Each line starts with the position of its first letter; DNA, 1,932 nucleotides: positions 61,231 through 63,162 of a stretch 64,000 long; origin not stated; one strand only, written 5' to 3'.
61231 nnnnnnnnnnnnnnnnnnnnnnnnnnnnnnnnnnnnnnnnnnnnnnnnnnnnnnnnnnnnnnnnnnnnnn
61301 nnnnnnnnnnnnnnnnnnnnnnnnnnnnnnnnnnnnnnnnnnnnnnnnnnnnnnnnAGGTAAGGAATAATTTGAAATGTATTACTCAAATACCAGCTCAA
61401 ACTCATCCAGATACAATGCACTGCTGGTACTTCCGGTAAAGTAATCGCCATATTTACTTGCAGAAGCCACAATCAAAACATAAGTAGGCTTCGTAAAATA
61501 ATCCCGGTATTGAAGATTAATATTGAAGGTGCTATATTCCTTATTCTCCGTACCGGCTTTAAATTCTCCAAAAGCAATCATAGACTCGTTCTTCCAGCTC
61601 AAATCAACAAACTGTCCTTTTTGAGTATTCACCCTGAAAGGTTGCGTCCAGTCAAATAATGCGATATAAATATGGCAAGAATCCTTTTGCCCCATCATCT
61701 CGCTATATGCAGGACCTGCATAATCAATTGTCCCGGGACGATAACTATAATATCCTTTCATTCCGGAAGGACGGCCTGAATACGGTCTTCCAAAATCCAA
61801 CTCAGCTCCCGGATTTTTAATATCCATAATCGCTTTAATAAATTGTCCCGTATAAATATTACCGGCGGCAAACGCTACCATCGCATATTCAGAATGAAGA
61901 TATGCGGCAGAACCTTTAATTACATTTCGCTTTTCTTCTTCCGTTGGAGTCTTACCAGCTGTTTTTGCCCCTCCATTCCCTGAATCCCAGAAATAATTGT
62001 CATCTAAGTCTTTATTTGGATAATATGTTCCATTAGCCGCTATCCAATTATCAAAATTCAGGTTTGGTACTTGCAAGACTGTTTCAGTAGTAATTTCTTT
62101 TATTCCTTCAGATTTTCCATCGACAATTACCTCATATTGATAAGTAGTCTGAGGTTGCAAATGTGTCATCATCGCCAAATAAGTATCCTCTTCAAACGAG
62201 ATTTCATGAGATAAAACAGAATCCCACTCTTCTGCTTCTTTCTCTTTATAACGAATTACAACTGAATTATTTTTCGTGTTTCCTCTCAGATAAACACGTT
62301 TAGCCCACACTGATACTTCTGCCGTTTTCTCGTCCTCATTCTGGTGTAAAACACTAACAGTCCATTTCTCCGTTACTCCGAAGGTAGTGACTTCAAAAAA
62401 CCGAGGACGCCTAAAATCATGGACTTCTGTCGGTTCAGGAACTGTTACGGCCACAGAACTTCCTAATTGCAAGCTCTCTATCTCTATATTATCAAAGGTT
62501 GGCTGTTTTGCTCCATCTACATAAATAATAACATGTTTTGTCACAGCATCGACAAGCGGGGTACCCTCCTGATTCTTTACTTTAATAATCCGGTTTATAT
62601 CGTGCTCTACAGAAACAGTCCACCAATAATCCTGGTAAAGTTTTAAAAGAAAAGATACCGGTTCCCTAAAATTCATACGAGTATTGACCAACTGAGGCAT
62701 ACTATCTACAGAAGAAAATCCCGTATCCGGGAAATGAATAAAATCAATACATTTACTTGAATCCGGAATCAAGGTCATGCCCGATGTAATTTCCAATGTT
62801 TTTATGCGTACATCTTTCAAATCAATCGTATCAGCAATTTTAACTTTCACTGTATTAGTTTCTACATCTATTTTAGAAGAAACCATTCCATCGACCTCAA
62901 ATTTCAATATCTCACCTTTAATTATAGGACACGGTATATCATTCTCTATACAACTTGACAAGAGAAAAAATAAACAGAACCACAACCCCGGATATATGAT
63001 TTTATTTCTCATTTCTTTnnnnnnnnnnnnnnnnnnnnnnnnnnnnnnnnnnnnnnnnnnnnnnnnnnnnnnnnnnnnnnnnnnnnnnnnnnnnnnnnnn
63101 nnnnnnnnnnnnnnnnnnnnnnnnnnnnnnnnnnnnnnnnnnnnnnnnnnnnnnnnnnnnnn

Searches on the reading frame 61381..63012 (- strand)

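Call 4: search_protein_families(library=pfam, proteins=[window:61381-63012:-], max_evalue=0.01)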
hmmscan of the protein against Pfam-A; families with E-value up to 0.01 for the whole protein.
window:61381-63012:- (543 aa): 2 families
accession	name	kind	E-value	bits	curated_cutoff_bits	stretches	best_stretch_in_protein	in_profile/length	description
PF13201.12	PCMD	-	1.2e-44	153.3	28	1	319-541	1-234/234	Putative carbohydrate metabolism domain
PF16656.11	Pur_ac_phosph_N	-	0.00039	21.3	30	1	245-299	22-82/93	Purple acid Phosphatase, N-terminal domain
